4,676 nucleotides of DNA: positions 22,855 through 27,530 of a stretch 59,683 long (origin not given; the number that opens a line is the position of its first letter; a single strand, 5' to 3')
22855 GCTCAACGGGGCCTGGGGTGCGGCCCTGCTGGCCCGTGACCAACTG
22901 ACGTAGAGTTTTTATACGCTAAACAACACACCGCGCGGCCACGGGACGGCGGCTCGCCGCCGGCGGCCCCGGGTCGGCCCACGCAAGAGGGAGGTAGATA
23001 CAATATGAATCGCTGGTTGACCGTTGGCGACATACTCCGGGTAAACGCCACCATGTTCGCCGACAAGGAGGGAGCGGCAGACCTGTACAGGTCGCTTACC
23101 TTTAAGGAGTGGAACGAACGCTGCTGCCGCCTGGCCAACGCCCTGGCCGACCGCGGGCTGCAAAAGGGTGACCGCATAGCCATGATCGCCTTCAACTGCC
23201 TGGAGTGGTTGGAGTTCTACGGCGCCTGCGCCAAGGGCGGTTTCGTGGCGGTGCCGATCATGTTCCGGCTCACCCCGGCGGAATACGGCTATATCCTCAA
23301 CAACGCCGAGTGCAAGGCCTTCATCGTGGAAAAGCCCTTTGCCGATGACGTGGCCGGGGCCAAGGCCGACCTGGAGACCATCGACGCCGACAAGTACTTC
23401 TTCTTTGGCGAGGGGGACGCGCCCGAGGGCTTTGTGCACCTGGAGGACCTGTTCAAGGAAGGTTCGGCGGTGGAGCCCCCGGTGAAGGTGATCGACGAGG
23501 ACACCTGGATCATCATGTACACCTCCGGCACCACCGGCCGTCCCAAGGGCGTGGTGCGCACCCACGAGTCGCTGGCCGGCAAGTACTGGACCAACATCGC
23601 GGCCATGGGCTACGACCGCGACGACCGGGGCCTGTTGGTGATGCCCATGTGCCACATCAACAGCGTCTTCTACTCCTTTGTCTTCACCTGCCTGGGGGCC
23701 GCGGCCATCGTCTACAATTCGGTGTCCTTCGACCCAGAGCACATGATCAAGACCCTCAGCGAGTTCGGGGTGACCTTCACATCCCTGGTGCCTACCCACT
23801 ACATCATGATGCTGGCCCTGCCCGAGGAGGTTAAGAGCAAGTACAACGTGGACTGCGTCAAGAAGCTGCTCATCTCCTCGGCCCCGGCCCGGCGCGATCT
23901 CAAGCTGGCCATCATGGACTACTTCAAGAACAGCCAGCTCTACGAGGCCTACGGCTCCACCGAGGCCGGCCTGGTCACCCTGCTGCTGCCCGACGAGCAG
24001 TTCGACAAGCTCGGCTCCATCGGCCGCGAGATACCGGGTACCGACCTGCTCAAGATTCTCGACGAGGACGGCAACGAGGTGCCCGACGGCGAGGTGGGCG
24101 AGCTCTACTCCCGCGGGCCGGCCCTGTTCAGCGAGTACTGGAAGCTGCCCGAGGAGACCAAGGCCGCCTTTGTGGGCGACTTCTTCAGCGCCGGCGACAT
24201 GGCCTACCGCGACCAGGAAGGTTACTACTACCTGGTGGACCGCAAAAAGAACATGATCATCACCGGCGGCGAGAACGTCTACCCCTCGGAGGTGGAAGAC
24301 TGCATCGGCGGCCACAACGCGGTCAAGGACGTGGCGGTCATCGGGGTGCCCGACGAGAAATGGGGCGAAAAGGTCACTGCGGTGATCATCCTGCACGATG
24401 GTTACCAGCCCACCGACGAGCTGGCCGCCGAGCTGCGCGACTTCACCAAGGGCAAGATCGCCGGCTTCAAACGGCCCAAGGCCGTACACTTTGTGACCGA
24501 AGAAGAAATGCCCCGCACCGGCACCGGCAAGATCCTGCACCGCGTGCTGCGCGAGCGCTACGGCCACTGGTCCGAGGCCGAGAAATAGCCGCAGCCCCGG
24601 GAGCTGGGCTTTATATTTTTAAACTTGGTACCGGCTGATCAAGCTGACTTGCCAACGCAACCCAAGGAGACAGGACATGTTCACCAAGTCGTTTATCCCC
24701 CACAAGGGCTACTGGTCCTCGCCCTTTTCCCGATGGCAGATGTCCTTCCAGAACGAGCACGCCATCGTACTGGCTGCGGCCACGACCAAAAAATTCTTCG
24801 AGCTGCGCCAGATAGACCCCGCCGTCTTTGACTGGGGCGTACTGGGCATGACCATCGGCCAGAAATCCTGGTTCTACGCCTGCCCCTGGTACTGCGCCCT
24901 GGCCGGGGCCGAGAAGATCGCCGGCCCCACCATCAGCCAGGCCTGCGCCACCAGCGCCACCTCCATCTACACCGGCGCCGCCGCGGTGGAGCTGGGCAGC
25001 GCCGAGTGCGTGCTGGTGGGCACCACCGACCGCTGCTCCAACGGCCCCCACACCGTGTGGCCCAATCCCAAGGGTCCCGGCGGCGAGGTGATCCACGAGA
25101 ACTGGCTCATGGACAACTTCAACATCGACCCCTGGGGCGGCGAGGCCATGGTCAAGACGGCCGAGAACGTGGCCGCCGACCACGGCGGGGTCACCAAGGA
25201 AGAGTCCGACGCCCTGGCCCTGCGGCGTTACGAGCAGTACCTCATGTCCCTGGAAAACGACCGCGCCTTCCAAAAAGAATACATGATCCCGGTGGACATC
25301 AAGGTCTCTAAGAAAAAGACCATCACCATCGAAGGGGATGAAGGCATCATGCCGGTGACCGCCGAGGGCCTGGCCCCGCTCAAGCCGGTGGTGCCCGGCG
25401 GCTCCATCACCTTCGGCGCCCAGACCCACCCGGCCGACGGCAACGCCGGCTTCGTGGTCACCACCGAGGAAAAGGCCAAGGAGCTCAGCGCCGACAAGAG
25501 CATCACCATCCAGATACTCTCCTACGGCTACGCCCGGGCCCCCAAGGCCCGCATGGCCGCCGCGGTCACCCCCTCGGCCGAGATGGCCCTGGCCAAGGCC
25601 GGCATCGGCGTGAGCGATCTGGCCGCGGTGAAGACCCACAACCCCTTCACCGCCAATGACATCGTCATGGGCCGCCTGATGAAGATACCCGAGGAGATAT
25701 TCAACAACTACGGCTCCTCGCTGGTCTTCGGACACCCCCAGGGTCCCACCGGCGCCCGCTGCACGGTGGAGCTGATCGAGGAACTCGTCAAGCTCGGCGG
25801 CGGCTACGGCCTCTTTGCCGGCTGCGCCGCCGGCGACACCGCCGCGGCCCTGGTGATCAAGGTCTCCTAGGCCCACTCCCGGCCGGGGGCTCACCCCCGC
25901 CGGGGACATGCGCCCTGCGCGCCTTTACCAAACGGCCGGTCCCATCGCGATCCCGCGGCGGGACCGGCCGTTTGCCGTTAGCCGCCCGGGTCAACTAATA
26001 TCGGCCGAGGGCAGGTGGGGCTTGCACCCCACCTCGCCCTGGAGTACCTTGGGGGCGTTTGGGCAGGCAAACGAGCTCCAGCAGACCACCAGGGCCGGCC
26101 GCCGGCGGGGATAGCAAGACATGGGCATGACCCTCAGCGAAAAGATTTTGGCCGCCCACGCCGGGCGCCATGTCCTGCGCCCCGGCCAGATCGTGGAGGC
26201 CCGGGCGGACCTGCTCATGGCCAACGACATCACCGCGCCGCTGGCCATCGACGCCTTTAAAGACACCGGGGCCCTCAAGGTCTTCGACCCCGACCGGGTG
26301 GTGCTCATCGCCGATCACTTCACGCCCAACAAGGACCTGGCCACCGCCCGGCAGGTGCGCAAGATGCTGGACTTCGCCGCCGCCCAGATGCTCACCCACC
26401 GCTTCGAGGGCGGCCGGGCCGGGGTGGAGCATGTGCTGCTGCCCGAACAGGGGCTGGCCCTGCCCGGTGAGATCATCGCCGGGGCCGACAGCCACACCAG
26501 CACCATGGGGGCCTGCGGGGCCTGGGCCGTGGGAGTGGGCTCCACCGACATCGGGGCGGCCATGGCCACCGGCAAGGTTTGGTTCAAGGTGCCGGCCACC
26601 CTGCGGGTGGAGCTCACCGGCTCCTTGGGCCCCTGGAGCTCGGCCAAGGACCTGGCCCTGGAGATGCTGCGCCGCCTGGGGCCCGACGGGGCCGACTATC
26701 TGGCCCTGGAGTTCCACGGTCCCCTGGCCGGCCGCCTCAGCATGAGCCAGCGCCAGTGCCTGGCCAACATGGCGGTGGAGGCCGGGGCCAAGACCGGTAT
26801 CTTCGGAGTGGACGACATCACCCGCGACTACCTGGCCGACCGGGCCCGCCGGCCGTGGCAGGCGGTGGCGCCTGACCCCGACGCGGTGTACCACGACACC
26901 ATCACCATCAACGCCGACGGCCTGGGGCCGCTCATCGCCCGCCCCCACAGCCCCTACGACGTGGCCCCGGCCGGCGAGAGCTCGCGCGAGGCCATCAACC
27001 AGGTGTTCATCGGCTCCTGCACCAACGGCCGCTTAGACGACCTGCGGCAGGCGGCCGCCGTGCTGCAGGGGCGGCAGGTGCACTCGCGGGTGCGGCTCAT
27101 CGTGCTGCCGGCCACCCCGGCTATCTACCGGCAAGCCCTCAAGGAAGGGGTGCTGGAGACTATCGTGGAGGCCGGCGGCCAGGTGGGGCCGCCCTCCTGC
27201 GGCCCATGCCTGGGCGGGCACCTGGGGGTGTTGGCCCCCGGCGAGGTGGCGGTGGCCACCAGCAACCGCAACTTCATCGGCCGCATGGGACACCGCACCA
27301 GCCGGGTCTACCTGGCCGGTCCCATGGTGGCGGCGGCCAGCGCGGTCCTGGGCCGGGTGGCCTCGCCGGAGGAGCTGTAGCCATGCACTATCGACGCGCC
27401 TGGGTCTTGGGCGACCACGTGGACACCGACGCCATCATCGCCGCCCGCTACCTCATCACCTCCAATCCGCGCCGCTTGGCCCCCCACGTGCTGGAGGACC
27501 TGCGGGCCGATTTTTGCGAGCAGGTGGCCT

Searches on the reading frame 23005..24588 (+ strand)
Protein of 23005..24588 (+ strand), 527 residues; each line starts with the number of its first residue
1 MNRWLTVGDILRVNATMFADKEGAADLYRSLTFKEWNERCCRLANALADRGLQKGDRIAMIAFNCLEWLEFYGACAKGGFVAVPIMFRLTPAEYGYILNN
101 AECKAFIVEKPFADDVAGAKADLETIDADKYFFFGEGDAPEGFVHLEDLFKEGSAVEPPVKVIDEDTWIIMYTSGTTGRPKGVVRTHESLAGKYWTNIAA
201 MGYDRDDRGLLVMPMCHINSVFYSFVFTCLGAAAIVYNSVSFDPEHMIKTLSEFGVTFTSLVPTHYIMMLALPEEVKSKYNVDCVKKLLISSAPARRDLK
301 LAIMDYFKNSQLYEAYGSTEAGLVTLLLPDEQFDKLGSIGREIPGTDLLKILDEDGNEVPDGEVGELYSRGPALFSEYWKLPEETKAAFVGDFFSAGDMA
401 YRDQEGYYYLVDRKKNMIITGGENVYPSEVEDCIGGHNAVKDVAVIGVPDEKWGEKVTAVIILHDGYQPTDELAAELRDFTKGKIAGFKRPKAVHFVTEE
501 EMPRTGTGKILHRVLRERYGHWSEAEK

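Call 8: search_protein_families(library=ncbifam, proteins=[window:23005-24588:+], max_evalue=0.00001)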
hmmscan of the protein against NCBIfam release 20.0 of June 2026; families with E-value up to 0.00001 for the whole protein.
window:23005-24588:+ (527 aa): 108 families (the best 25 are shown)
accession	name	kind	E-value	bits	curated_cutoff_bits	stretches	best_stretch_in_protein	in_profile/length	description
NF004837.0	PRK06187.1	subfamily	5.1e-132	440.8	476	1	4-524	7-527/531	long-chain-fatty-acid--CoA ligase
NF006182.0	PRK08316.1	subfamily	1.8e-116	389.7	663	1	5-521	11-519/523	fatty acyl-CoA synthetase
NF005857.1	PRK07786.1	exception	3.2e-105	352.6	733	1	12-520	16-513/513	fatty-acid--CoA ligase FadD5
NF052269.1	Staph_lig_FadD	equivalog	5.1e-92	308.8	650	1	29-516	26-490/499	long-chain-fatty-acid--CoA ligase FadD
NF009071.0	PRK12406.1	subfamily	2.3e-89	300.2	701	1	29-520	11-503/510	acyl-CoA synthetase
NF004797.0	PRK06145.1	equivalog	7.1e-87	291.8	850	1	29-519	26-495/499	acyl-CoA synthetase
NF038341.1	ligase_FadD4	exception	8.8e-86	288.3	850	1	30-520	22-505/506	fatty-acid--CoA ligase FadD4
NF005676.0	PRK07470.1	equivalog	3.5e-84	283.4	774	1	5-518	20-528/544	acyl-CoA synthetase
NF009233.0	PRK12583.1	subfamily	6.5e-84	282.3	832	1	6-518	19-549/558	fatty acid CoA ligase family protein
NF005307.0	PRK06839.1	equivalog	2.8e-83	280.3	748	1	28-515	25-489/496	o-succinylbenzoate--CoA ligase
NF005702.0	PRK07514.1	subfamily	1.7e-82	277.4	558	1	29-520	28-501/506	malonyl-CoA synthase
NF009929.0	PRK13390.1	equivalog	4.5e-79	266.1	951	1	29-516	23-501/501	acyl-CoA synthetase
NF006181.0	PRK08314.1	subfamily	9e-78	261.9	705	2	141-519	181-554/563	long-chain-fatty-acid--CoA ligase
NF047394.1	AcylCoAsynMbcS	equivalog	3.8e-77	260.1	850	1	18-518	32-519/525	acyl-CoA synthetase MbcS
NF002966.0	PRK03640.1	equivalog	7.1e-77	259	556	1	20-518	17-479/483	o-succinylbenzoate--CoA ligase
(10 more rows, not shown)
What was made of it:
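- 23005..24588 (+): I: AMP-forming acyl-CoA ligase. Call 8.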

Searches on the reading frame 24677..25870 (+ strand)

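Call 8: search_protein_families(library=ncbifam, proteins=[window:24677-25870:+], max_evalue=0.00001)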
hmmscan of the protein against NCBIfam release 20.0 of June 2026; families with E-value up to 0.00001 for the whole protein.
window:24677-25870:+ (397 aa): 33 families (the best 25 are shown)
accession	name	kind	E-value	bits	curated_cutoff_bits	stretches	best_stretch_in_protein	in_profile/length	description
TIGR01930.1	AcCoA-C-Actrans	subfamily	1.2e-51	175.9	240.55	1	16-395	8-385/385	acetyl-CoA C-acyltransferase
NF006552.0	PRK09051.1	subfamily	9.8e-38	130.4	565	1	23-394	22-392/395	beta-ketothiolase BktB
NF004853.0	PRK06205.1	subfamily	1.2e-36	126.6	551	1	16-394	13-400/404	acetyl-CoA C-acetyltransferase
NF006516.0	PRK08963.1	equivalog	9.9e-34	116.9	560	1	154-396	180-435/436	acetyl-CoA C-acyltransferase FadI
NF006086.0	PRK08235.1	equivalog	2.5e-33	115.8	526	1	80-396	78-392/393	acetyl-CoA C-acetyltransferase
NF042999.1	bketothiol_BktB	equivalog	1.2e-30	107.1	725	1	84-393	84-390/394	beta-ketothiolase BktB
NF005152.0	PRK06633.1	equivalog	2.9e-30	105.1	675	1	17-394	15-389/392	acetyl-CoA C-acetyltransferase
NF005033.0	PRK06445.1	equivalog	7.3e-30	104.4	511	1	30-395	34-393/395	acetyl-CoA C-acetyltransferase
NF004206.0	PRK05656.1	subfamily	8.9e-30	104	688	1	20-394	17-390/392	acetyl-CoA C-acetyltransferase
TIGR02430.1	pcaF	equivalog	1.5e-29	103.2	597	1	75-394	73-397/400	3-oxoadipyl-CoA thiolase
NF005865.0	PRK07801.1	equivalog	2.6e-29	102.6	591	1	19-394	16-379/382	acetyl-CoA C-acetyltransferase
NF042967.1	AcCoAtase_PhaA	equivalog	6.4e-29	101.3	740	1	16-393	13-392/396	acetyl-CoA acetyltransferase PhaA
NF006551.0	PRK09050.1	subfamily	8.7e-29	100.8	605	1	75-394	74-398/401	3-oxoadipyl-CoA thiolase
NF005805.0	PRK07661.1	equivalog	1e-28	100.4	633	1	74-395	73-389/391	acetyl-CoA C-acetyltransferase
NF005890.0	PRK07851.1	equivalog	3e-27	95.6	580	1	157-394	172-402/406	acetyl-CoA C-acetyltransferase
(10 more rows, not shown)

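Call 34: search_protein_families(library=pfam, proteins=[window:24677-25870:+], max_evalue=0.001)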
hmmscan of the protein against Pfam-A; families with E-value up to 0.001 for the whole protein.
window:24677-25870:+ (397 aa): 2 families
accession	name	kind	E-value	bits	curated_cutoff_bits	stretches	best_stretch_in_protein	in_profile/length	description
PF00108.29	Thiolase_N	-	8.8e-23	81.4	26.4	1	16-265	10-260/260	Thiolase, N-terminal domain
PF02803.24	Thiolase_C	-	6.1e-20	71.5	27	1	278-395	5-122/123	Thiolase, C-terminal domain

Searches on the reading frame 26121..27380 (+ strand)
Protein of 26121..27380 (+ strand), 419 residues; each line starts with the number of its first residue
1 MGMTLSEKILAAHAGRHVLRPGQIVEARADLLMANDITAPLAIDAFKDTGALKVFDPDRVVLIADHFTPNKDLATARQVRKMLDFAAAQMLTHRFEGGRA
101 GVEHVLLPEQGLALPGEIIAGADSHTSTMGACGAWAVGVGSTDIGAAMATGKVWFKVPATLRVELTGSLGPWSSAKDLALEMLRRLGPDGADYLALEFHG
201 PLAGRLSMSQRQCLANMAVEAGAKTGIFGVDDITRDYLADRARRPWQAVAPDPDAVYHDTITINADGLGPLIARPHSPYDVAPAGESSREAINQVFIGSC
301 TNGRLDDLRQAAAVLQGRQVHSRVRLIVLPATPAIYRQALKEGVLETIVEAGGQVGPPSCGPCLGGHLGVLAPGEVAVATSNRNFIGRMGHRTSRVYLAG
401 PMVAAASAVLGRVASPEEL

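Call 8: search_protein_families(library=ncbifam, proteins=[window:26121-27380:+], max_evalue=0.00001)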
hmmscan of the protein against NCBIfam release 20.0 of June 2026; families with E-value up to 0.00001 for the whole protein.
window:26121-27380:+ (419 aa): 19 families
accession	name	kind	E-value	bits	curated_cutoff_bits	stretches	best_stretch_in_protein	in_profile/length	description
NF001614.1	PRK00402.1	subfamily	3.2e-167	556.4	385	1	3-417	1-415/415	aconitase/3-isopropylmalate dehydratase large subunit family protein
TIGR02083.1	LEU2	equivalog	4.6e-165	549.6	610.65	1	3-419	1-419/419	3-isopropylmalate dehydratase large subunit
TIGR01343.1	hacA_fam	subfamily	5.3e-157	522.6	385.7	1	4-417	1-412/412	homoaconitate hydratase family protein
TIGR02086.1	IPMI_arch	subfamily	7.5e-147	489.3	410.15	1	3-417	1-410/411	3-isopropylmalate dehydratase/homoaconitate hydratase family large subunit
NF040615.1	HacA_Meth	equivalog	9.2e-121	403.4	550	1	3-415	1-417/419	homoaconitase large subunit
NF005558.0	PRK07229.1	equivalog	4e-96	323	612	1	1-418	1-414/647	aconitate hydratase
NF009116.0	PRK12466.1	subfamily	1.2e-91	307.6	531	2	2-284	4-303/472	3-isopropylmalate dehydratase large subunit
NF004016.0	PRK05478.1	subfamily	1.8e-84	284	510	2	2-282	3-299/468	3-isopropylmalate dehydratase large subunit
TIGR01342.1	acon_putative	hypoth_equivalog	5.2e-80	269.5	719.15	1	4-419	1-412/655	putative aconitate hydratase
TIGR00170.1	leuC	equivalog_domain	1.7e-67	228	560.25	2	2-284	2-300/466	3-isopropylmalate dehydratase large subunit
TIGR00139.1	h_aconitase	equivalog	3.2e-60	204.3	529.9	2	5-242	4-244/709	homoaconitase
NF006690.0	PRK09238.1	equivalog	3e-46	157.8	782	2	247-418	647-816/852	bifunctional aconitate hydratase 2/2-methylisocitrate dehydratase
TIGR01340.1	aconitase_mito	equivalog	4.5e-41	141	825.35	1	19-413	46-472/745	aconitate hydratase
TIGR00117.1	acnB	equivalog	1.6e-31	108.9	1287.2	1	249-418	648-814/844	bifunctional aconitate hydratase 2/2-methylisocitrate dehydratase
NF008503.0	PRK11413.1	equivalog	9.5e-29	99.9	641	2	28-281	57-308/753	hydratase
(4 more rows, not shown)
